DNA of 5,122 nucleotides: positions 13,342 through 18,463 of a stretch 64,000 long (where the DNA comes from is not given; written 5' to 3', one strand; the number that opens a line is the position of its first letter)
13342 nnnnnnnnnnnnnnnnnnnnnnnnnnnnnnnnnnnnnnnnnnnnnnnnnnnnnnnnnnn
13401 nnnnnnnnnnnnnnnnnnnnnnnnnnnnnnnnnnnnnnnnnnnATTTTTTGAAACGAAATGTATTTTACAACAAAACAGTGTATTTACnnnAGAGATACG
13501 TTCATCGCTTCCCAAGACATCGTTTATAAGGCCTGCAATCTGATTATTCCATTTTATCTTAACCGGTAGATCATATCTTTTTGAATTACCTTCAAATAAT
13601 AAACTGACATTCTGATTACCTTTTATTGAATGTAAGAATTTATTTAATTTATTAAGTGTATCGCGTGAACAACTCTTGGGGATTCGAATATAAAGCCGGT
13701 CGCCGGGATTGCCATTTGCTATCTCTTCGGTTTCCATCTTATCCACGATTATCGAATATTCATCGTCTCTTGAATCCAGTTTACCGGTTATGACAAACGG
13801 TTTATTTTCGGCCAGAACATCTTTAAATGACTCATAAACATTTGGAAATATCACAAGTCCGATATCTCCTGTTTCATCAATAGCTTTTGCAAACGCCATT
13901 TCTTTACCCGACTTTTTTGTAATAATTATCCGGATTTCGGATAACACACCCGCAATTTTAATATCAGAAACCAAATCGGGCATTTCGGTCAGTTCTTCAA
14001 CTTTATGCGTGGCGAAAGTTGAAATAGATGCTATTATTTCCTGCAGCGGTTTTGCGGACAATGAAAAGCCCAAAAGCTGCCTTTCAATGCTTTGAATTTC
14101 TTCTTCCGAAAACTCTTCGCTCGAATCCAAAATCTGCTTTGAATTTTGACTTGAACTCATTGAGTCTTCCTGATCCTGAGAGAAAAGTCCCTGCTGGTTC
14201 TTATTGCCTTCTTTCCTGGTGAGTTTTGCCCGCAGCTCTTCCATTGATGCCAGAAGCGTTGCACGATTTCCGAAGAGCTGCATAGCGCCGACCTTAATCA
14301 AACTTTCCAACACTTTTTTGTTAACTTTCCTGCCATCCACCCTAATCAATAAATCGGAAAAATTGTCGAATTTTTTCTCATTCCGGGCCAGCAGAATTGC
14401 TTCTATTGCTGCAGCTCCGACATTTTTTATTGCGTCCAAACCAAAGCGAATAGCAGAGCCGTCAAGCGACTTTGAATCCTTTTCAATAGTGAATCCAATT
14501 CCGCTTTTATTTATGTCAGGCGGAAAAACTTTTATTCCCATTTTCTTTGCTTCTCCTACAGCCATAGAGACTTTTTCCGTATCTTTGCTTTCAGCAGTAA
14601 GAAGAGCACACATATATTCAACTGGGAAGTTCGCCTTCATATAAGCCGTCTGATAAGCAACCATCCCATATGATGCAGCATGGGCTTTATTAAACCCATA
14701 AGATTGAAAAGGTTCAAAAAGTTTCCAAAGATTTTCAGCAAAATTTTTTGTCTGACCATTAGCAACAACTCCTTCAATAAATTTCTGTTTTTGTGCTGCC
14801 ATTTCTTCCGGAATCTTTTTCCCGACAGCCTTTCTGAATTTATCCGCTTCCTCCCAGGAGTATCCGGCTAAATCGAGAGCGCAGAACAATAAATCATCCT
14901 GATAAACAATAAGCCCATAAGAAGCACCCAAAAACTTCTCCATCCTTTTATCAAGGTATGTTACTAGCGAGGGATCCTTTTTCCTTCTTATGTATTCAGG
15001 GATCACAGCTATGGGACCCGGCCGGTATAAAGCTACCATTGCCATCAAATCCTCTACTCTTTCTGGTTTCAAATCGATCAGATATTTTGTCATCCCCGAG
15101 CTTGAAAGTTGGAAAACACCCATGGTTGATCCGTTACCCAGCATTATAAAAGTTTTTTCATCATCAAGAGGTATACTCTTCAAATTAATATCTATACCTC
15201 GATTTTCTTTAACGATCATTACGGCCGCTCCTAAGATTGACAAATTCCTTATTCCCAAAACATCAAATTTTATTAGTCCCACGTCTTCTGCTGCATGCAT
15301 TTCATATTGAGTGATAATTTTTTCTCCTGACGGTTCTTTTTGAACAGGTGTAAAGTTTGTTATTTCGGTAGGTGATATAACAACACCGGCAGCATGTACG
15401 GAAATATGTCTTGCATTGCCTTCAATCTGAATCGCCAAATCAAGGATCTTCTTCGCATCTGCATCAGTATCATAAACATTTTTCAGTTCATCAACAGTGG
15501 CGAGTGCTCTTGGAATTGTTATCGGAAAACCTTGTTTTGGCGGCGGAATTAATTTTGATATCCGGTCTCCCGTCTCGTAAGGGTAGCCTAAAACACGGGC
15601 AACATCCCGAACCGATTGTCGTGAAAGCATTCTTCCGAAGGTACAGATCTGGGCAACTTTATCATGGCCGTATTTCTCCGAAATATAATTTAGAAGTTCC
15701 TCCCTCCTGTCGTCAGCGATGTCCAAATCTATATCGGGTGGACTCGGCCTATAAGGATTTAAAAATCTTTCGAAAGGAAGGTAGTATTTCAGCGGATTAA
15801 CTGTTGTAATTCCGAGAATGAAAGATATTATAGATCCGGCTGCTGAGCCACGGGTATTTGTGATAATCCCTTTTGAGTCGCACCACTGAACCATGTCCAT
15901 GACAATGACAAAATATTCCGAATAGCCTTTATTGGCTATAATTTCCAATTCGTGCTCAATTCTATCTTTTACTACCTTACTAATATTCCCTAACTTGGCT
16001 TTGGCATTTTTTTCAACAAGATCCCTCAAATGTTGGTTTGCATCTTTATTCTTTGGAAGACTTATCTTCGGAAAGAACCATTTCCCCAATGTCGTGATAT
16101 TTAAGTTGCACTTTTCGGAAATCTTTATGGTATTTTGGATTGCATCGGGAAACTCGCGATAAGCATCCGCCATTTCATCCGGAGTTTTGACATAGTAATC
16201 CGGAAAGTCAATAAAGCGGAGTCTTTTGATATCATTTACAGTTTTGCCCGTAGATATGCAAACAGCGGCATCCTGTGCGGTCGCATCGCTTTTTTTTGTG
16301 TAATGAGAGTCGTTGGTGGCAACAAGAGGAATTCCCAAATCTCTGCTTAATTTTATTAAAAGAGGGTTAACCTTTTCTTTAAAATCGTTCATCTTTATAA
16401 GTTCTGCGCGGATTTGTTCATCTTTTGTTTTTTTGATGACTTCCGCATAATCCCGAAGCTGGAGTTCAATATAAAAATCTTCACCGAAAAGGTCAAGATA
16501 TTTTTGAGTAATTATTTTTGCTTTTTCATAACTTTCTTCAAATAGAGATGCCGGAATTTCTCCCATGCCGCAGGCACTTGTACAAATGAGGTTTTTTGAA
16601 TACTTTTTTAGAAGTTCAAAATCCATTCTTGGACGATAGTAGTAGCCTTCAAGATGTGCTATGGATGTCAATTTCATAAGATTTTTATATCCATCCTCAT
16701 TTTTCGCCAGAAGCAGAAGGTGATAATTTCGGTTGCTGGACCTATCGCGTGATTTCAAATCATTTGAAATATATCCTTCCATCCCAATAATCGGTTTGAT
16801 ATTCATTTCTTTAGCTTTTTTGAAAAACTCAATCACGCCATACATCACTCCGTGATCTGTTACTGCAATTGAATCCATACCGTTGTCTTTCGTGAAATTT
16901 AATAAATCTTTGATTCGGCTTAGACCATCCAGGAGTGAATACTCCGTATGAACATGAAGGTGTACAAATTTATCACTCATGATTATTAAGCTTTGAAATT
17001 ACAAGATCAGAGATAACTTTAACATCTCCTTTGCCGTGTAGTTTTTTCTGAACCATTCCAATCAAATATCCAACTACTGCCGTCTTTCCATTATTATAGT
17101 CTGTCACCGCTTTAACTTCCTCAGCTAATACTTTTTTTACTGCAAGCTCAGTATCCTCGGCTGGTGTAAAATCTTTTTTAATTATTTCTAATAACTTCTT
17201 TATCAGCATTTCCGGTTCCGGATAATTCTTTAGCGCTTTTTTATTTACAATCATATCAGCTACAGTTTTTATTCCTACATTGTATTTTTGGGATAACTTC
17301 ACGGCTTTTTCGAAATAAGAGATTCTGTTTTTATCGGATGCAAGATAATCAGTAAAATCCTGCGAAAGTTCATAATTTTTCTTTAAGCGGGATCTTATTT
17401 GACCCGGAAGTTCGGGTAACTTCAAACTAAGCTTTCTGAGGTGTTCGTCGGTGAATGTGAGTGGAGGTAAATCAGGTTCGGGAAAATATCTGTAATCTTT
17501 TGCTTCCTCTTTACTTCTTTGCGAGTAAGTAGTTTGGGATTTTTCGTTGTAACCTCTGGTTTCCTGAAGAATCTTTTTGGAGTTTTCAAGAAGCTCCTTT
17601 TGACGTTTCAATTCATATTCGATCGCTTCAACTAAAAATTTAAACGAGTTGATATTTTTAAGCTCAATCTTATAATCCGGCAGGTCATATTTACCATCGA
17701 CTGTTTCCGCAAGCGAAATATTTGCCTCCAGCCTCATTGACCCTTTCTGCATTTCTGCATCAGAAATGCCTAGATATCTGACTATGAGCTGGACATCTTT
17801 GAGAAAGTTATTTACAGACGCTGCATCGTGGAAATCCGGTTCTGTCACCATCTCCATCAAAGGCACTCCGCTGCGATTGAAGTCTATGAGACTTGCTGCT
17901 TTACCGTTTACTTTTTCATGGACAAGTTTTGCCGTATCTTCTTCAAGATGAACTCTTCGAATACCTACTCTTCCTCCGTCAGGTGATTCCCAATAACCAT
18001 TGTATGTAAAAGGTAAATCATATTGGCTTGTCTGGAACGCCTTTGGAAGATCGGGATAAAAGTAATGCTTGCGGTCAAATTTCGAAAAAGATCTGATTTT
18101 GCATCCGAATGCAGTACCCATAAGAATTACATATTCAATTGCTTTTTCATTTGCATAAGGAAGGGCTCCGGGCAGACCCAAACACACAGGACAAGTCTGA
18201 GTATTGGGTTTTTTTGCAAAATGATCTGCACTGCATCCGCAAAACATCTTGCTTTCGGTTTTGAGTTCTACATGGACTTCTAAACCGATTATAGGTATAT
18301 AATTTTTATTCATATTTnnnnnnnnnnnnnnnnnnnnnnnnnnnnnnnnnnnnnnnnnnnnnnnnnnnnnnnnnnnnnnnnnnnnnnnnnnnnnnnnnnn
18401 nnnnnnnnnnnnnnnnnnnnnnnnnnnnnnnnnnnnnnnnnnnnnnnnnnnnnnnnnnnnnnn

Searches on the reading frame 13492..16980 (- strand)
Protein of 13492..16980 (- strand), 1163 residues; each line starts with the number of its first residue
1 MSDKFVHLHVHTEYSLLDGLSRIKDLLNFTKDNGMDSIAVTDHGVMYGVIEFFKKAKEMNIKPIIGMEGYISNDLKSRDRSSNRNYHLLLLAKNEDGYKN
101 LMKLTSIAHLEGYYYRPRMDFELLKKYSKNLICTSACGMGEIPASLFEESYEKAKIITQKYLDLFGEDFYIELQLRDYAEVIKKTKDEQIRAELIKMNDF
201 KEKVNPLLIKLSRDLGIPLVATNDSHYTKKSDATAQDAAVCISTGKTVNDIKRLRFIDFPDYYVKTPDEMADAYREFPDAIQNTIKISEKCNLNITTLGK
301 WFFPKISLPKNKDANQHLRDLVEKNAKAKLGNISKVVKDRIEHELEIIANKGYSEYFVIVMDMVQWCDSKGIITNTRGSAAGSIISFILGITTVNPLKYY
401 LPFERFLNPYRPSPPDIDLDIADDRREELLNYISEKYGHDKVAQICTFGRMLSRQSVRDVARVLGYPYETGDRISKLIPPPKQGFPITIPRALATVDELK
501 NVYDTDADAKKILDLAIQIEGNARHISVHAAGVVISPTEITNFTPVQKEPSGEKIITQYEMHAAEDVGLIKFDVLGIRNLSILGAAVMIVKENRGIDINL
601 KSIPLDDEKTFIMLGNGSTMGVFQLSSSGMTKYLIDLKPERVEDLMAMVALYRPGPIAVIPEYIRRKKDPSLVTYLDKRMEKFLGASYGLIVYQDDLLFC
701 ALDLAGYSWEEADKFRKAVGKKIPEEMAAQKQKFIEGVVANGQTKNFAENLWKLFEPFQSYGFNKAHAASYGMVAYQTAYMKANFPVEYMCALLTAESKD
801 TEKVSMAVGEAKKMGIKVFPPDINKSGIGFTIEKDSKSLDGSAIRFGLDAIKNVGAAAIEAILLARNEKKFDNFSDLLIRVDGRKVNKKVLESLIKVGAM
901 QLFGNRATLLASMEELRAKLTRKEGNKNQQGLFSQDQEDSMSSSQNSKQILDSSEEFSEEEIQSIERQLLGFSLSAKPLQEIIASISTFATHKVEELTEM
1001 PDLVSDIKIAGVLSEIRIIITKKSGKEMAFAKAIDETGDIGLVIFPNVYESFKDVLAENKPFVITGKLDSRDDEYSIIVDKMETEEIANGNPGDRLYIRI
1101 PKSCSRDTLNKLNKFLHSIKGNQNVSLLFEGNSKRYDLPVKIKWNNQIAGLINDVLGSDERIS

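Call 53: search_protein_families(library=pfam, proteins=[window:13492-16980:-], max_evalue=0.00001)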
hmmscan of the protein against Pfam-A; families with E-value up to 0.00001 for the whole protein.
window:13492-16980:- (1163 aa): 5 families
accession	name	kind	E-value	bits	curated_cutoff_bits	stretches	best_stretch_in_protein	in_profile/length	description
PF07733.18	DNA_pol3_alpha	-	6.7e-92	308.2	23.9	1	316-576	1-260/260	Bacterial DNA polymerase III alpha NTPase domain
PF02811.25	PHP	-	8.6e-56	189.2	26.4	1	7-174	1-162/164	PHP domain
PF17657.6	DNA_pol3_finger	-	5.2e-51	172.7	22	1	579-742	1-166/166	Bacterial DNA polymerase III alpha subunit finger domain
PF14579.12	HHH_6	-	1.1e-26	93.3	25.6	1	815-908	1-89/90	Helix-hairpin-helix motif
PF01336.31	tRNA_anti-codon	-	7.8e-10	39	27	1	1008-1083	2-73/75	OB-fold nucleic acid binding domain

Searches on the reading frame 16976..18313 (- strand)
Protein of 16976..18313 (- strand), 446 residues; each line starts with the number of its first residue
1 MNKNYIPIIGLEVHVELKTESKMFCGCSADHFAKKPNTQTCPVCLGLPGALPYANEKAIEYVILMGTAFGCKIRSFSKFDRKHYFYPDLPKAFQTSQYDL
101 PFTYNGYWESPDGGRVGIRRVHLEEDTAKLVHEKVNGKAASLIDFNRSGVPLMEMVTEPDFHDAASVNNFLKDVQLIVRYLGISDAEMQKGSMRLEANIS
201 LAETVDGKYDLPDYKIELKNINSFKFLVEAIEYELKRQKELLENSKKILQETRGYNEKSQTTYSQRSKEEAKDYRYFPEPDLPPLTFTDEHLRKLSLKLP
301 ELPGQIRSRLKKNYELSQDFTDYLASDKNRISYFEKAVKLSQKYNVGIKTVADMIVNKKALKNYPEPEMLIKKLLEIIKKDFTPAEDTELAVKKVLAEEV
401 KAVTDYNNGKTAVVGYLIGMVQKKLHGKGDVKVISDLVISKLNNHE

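Call 53: search_protein_families(library=pfam, proteins=[window:16976-18313:-], max_evalue=0.00001)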
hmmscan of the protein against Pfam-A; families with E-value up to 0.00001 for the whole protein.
window:16976-18313:- (446 aa): 2 families
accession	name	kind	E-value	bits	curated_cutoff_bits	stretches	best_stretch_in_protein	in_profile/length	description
PF02934.20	GatB_N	-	1.5e-105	352.8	23.4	1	8-291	2-275/277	GatB/GatE catalytic domain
PF02637.23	GatB_Yqey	-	1e-09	38.9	27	1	373-442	75-148/148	GatB domain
